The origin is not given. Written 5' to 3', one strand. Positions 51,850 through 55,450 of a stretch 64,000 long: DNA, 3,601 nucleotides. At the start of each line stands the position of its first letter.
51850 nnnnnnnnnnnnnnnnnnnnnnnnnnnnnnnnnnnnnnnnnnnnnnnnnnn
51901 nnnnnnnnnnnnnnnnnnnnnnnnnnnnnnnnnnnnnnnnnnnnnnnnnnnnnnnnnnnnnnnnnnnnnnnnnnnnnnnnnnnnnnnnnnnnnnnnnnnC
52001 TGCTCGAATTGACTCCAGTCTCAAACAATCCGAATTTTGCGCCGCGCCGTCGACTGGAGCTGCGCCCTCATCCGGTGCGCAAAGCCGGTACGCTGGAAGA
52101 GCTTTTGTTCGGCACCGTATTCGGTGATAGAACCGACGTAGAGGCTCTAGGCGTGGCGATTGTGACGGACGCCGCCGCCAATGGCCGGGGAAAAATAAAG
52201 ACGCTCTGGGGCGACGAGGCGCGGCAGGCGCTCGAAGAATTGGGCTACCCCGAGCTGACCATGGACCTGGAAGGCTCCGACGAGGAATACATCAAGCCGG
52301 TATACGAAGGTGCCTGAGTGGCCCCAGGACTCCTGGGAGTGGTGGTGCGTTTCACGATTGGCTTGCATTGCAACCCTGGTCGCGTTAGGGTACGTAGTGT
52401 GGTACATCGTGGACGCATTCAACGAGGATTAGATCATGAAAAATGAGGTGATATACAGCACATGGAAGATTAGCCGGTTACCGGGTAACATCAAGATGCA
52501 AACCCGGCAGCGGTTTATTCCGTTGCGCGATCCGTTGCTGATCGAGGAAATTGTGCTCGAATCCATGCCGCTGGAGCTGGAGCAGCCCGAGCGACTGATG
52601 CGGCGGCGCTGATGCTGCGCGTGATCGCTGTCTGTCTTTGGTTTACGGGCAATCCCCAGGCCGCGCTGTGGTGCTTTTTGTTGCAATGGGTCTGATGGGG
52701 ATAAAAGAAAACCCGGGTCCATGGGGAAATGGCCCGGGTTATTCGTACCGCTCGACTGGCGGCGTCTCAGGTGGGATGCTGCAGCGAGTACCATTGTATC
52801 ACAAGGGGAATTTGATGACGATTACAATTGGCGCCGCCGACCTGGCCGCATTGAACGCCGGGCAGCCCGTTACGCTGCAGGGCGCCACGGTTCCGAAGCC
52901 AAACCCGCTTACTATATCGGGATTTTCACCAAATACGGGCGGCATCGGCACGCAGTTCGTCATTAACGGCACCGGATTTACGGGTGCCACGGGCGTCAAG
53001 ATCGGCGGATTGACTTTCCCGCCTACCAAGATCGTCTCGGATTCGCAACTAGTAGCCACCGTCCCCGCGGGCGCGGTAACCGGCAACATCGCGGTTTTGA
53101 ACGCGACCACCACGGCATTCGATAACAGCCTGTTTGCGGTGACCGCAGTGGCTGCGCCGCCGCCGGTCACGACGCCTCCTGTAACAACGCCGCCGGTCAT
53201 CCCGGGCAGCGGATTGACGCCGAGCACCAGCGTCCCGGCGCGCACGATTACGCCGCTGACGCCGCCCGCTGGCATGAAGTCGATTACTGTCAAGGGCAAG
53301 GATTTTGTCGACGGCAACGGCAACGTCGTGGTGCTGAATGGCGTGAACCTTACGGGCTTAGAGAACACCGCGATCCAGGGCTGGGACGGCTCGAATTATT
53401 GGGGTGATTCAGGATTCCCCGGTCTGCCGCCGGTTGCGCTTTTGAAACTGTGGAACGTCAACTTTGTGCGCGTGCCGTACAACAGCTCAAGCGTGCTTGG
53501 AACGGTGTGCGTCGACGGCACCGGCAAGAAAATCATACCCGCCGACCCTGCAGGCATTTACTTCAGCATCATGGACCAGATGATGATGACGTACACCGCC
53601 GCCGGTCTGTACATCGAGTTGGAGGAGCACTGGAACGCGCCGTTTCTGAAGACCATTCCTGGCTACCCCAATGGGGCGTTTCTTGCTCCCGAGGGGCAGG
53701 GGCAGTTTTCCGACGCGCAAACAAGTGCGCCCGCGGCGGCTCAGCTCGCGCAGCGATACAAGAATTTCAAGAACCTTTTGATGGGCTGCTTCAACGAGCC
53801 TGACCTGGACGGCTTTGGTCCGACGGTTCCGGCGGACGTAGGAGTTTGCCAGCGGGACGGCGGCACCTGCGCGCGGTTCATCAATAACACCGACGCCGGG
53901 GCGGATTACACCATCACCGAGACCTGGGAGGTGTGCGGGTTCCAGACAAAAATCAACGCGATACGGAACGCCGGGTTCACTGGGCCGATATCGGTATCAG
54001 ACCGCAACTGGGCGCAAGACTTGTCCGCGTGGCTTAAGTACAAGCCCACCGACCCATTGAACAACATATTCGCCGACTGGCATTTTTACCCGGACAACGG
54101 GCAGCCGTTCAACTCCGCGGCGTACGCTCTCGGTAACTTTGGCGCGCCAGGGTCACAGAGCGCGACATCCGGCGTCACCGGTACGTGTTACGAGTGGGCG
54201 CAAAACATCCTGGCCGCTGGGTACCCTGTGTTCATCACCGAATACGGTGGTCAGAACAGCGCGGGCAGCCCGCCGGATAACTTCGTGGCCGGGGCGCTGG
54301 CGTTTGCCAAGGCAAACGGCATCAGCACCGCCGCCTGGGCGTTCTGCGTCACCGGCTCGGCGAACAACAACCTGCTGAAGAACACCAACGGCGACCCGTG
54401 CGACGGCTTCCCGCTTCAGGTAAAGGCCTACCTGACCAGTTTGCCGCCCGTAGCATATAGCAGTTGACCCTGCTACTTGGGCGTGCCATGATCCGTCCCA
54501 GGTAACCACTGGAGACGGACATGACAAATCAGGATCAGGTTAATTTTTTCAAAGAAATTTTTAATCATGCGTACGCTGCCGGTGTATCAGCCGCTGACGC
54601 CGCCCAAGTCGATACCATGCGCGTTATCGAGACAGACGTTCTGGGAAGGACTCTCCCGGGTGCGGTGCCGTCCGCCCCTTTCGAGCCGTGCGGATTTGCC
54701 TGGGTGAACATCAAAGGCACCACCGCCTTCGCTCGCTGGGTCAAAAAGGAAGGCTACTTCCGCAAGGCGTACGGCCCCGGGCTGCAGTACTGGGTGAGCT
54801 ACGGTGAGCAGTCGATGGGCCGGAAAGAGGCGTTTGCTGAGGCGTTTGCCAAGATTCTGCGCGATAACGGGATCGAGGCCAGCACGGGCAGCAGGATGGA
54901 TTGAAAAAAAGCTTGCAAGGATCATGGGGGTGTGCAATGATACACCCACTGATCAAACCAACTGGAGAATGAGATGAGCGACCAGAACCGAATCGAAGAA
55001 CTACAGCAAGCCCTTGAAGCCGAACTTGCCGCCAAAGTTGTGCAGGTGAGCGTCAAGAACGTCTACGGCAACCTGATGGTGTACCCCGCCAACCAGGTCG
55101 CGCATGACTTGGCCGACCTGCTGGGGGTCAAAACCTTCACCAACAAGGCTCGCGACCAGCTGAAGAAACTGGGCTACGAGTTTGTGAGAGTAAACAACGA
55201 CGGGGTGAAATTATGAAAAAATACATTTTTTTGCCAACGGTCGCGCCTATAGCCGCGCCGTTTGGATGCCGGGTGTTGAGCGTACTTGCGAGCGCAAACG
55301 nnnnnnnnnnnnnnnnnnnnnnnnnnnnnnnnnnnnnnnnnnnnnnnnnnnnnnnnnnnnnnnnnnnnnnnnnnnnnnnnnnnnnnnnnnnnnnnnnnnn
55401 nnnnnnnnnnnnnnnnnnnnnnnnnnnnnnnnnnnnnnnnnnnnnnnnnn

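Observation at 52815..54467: TIG-domain / GH5 glycanase encoded in the non-structural arm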

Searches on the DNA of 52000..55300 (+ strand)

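Call 7: search_dna_similar(query=window:52000-55300:+, collection=phages, mode=near, max_rows=20)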
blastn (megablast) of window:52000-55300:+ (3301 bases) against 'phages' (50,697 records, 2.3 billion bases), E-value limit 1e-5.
No match.

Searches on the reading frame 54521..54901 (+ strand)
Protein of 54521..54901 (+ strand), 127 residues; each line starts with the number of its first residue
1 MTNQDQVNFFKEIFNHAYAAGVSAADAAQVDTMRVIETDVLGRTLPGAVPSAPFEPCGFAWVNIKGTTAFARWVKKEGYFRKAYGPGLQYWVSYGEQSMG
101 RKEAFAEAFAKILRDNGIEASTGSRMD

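Call 15: search_protein_families(library=phrogs, proteins=[window:54521-54901:+], max_evalue=0.01)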
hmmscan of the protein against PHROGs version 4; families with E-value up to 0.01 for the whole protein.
window:54521-54901:+ (127 aa): 1 family
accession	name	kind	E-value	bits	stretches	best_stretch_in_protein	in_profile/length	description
phrog_22149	-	unknown function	6.3e-09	37.2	1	54-127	39-121/121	-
